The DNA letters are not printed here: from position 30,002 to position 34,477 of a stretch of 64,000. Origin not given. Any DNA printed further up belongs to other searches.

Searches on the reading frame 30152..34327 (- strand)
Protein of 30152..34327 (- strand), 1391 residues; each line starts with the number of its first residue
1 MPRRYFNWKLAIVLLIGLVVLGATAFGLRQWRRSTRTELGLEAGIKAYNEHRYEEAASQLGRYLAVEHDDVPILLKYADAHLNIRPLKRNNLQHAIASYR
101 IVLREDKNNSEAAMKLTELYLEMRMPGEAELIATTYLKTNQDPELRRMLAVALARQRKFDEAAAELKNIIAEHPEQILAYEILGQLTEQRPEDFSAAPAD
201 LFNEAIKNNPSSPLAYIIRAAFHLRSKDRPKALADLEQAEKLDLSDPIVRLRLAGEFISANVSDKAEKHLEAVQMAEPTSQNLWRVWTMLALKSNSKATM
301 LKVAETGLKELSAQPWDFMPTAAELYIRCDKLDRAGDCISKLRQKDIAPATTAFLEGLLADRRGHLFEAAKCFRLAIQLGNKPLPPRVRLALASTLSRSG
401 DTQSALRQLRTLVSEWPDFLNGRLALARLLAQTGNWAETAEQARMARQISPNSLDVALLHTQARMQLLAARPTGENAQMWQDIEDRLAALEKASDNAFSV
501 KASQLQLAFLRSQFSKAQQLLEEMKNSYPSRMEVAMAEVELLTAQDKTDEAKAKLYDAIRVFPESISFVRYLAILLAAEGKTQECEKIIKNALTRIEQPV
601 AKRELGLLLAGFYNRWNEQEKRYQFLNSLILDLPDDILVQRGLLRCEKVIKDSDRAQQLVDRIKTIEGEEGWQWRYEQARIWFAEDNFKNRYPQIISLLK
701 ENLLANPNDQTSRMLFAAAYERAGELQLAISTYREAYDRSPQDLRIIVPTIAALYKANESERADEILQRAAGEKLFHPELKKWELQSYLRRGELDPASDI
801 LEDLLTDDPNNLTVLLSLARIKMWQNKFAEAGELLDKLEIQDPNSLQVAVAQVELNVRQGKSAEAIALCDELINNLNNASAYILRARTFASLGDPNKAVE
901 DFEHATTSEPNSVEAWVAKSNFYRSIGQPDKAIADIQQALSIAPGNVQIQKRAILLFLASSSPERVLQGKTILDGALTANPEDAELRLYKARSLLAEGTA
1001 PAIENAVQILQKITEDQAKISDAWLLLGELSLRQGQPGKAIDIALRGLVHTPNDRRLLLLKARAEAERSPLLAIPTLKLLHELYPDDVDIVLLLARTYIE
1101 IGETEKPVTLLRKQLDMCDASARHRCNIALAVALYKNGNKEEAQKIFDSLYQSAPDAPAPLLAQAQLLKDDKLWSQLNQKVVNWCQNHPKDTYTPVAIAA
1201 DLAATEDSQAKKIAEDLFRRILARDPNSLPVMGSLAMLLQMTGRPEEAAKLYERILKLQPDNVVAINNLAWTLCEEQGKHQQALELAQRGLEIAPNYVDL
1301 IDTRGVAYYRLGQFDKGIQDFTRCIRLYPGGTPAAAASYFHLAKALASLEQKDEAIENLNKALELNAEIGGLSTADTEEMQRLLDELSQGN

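Call 11: search_protein_families(library=ncbifam, proteins=[window:30152-34327:-], max_evalue=0.01)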
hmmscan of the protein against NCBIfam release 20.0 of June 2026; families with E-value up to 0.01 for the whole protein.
window:30152-34327:- (1391 aa): 31 families (the best 25 are shown)
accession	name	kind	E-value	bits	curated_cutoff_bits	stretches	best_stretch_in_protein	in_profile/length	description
TIGR02917.1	PEP_TPR_lipo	equivalog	7.2e-91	305.4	312.2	5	1004-1363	550-898/899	XrtA/PEP-CTERM system TPR-repeat protein PrsT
NF040959.1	MamA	equivalog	1.5e-53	181.3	200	5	1218-1329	60-170/204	magnetosome protein MamA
TIGR02521.1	type_IV_pilW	equivalog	1.4e-36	126.2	154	3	1214-1382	50-224/234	type IV pilus biogenesis/stability protein PilW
NF052415.1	T3SS_chap_SctY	equivalog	1.1e-33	116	70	4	812-904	6-102/106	type III secretion apparatus assembly chaperone SctY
NF033920.0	C39_PA2778_fam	equivalog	1.8e-29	103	150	2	1187-1295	148-255/255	PA2778 family cysteine peptidase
TIGR02552.1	LcrH_SycD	equivalog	8e-25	87.1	104.8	1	1214-1289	37-114/136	SycD/LcrH family type III secretion system chaperone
NF008757.0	PRK11788.1-5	equivalog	3.3e-24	85.8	363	4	698-879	95-282/388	lipopolysaccharide assembly protein LapB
NF052400.1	M48_BAM_BepA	equivalog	4.3e-21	75.3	570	1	751-943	278-456/483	beta-barrel assembly-enhancing protease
TIGR03939.1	PGA_TPR_OMP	equivalog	6.8e-19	67.6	366.65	3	778-873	395-490/800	poly-beta-1,6 N-acetyl-D-glucosamine export porin PgaA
NF033762.1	social_mot_Tgl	equivalog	1.9e-17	63.4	225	1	1213-1329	47-167/252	social motility TPR repeat lipoprotein Tgl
NF047558.1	TPR_END_plus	domain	2.1e-17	62.8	32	1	1339-1368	2-31/56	TPR end-of-group domain-containing protein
TIGR02795.1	tol_pal_ybgF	equivalog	2.8e-17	63.4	90.1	0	1309-1363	13-66/119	tol-pal system protein YbgF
NF033758.1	gliding_GltE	equivalog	8.7e-17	61.2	225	3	352-455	88-189/411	adventurous gliding motility TPR repeat lipoprotein GltE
TIGR00990.1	3a0801s09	subfamily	9.8e-16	57.5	757.25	2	1246-1322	144-218/615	mitochondrial import receptor subunit TOM70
NF008755.0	PRK11788.1-3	equivalog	6.8e-13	48.7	430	1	1082-1302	64-286/388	lipopolysaccharide assembly protein LapB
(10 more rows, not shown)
